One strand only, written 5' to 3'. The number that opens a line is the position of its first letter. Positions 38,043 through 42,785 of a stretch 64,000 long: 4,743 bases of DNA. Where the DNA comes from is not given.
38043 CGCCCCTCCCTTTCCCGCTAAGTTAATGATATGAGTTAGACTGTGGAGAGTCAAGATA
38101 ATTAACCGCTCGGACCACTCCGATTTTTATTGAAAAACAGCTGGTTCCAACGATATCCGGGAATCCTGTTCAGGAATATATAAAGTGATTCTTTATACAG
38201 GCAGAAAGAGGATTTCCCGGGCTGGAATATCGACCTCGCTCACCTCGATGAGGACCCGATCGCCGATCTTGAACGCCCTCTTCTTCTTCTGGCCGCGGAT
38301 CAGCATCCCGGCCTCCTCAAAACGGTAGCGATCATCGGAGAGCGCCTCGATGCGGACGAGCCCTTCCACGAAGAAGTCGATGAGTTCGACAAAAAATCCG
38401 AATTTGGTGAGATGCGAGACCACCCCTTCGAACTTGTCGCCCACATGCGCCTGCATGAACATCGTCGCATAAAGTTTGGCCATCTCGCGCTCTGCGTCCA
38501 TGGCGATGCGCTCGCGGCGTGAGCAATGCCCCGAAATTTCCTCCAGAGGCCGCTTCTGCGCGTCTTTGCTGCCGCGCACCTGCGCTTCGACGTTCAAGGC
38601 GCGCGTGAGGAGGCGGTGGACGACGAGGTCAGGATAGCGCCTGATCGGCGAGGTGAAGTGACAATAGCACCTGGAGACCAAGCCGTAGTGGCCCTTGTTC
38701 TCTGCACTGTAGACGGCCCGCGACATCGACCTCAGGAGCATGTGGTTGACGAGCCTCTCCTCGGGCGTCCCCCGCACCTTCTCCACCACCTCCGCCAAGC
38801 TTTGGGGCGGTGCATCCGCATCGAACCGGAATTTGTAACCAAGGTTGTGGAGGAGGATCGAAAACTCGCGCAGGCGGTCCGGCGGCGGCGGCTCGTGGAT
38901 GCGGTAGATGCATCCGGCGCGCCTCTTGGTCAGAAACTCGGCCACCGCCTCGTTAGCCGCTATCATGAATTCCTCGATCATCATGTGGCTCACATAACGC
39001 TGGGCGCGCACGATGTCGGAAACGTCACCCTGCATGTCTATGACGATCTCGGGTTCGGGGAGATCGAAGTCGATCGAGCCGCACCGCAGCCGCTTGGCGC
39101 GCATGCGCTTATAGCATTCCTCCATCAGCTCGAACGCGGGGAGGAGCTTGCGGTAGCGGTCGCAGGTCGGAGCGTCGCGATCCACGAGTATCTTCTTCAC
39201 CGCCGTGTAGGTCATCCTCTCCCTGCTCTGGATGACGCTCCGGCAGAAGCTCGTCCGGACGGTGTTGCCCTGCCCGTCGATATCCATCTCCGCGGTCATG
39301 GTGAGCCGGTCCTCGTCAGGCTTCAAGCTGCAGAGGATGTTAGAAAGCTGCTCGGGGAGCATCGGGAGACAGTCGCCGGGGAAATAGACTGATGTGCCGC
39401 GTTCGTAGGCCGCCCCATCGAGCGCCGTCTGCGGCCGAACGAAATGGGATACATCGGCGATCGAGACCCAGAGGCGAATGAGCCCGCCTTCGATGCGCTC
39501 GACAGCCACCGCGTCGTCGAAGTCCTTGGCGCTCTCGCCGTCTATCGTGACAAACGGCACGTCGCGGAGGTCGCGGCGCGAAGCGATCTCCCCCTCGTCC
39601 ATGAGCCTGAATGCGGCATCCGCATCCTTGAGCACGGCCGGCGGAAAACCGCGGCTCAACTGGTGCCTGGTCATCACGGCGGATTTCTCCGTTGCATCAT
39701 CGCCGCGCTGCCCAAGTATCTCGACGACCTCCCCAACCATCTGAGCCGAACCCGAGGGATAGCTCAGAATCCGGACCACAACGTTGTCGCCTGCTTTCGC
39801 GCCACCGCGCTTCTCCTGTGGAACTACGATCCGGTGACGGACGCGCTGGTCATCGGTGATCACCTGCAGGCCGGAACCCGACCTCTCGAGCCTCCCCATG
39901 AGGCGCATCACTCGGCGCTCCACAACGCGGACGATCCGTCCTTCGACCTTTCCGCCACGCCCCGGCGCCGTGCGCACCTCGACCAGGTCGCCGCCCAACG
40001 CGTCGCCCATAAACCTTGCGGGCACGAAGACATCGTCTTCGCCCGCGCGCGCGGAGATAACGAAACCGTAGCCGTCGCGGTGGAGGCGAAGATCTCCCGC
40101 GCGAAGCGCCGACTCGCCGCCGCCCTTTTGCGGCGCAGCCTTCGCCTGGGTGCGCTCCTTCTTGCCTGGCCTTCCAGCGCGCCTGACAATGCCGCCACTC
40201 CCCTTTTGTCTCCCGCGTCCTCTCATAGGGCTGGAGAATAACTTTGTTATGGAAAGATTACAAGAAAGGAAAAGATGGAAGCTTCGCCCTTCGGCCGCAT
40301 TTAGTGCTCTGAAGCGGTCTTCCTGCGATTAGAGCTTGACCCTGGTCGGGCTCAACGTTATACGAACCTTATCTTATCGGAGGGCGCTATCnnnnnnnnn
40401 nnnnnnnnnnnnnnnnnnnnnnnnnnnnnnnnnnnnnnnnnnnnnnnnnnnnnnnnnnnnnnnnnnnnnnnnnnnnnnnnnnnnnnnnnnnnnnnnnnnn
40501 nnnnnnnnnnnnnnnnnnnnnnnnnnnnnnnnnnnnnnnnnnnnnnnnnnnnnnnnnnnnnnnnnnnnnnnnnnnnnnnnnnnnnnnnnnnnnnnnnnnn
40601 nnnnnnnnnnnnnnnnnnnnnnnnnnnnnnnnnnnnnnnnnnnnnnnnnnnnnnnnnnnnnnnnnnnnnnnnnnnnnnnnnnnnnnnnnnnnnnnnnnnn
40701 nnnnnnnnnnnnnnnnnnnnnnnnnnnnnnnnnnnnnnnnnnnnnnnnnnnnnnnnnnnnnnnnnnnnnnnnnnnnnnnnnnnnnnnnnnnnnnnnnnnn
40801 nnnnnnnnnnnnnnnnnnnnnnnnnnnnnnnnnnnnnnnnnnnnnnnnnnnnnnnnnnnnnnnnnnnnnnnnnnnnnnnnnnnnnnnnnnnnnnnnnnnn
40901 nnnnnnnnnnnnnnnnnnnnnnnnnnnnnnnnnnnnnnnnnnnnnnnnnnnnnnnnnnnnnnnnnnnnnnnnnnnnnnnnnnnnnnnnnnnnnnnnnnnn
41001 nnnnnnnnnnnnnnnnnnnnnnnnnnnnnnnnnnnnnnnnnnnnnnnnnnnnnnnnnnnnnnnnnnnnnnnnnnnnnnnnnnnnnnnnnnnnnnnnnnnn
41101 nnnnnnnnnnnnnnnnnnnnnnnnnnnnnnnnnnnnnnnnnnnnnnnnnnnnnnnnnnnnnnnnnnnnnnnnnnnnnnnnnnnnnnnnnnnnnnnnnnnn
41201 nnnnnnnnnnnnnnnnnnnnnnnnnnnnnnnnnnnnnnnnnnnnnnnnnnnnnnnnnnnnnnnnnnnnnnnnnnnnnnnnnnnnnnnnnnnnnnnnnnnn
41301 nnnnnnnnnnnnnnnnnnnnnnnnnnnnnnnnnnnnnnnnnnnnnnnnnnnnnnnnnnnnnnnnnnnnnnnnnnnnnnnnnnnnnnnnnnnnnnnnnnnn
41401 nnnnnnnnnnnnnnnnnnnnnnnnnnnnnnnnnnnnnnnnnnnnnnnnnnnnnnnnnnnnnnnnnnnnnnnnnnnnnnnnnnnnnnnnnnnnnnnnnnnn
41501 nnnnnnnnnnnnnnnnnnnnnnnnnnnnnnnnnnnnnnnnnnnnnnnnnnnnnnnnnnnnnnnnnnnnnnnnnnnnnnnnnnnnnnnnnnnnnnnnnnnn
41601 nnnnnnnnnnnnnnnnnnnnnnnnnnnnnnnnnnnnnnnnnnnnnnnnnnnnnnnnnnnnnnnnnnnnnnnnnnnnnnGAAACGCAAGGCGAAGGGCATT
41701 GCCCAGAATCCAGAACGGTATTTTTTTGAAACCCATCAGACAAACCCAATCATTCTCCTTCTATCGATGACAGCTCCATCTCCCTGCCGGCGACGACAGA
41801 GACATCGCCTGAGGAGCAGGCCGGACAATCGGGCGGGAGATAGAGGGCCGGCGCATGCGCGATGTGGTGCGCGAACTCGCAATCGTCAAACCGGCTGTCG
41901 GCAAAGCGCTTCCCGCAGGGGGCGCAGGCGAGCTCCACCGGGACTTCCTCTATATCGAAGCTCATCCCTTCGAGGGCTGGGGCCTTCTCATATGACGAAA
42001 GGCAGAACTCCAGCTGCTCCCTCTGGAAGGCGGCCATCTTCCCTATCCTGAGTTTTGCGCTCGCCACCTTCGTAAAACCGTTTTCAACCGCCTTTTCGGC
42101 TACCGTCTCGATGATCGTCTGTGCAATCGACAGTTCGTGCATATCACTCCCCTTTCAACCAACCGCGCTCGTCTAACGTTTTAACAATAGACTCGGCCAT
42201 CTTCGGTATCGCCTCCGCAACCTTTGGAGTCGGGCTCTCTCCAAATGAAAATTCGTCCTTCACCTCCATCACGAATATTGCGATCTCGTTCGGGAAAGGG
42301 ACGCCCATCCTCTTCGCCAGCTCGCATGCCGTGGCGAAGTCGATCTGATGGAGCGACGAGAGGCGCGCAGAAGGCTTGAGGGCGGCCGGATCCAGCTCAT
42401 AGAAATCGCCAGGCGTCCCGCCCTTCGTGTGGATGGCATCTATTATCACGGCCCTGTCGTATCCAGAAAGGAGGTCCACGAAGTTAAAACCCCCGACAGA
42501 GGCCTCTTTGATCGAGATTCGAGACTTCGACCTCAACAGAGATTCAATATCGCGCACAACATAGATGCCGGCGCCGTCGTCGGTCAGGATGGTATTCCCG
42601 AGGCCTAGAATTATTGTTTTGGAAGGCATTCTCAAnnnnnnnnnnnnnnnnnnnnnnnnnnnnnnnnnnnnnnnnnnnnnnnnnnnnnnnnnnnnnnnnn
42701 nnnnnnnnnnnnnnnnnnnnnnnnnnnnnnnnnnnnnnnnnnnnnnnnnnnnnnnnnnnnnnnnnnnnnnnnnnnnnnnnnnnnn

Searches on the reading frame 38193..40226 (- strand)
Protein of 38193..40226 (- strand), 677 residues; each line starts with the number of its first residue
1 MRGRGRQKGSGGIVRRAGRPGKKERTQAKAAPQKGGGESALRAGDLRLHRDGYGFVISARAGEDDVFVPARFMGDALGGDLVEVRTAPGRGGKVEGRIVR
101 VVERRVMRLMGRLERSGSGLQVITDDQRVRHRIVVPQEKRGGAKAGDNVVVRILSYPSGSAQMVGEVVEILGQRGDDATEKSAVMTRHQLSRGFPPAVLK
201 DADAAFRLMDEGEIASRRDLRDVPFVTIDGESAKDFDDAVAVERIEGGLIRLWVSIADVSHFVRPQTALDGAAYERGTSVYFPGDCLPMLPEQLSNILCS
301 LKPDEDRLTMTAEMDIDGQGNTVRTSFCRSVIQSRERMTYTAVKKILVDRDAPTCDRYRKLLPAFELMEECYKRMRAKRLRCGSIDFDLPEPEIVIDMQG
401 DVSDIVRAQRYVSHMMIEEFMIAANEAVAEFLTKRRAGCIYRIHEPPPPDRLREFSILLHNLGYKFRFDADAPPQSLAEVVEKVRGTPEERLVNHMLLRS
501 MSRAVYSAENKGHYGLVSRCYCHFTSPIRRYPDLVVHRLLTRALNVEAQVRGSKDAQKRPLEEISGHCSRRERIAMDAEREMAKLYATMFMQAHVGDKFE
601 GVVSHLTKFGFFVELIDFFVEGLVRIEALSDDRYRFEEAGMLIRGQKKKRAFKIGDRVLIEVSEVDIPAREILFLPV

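Call 7: search_protein_families(library=pfam, proteins=[window:38193-40226:-], max_evalue=0.00001)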
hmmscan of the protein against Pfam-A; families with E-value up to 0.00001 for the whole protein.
window:38193-40226:- (677 aa): 4 families
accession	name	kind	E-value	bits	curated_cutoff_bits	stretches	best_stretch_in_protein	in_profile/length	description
PF00773.25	RNB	-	4.8e-108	361.7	29.3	1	217-545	1-325/326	RNB domain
PF17876.7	CSD2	-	2e-22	79.5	26.2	1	122-195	2-74/74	Cold shock domain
PF08206.17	OB_RNB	-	2.3e-12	46.8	24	1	44-101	1-58/58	Ribonuclease B OB domain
PF00575.29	S1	-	1e-10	42.3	22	1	595-667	4-64/74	S1 RNA binding domain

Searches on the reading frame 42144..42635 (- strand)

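Call 81: search_protein_families(library=pfam, proteins=[window:42144-42635:-], max_evalue=0.001)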
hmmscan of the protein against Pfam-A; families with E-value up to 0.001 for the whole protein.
window:42144-42635:- (163 aa): 1 family
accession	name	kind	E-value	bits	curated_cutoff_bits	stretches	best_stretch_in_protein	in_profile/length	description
PF01750.23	HycI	-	4e-13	49.8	23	1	24-152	1-129/130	Hydrogenase maturation protease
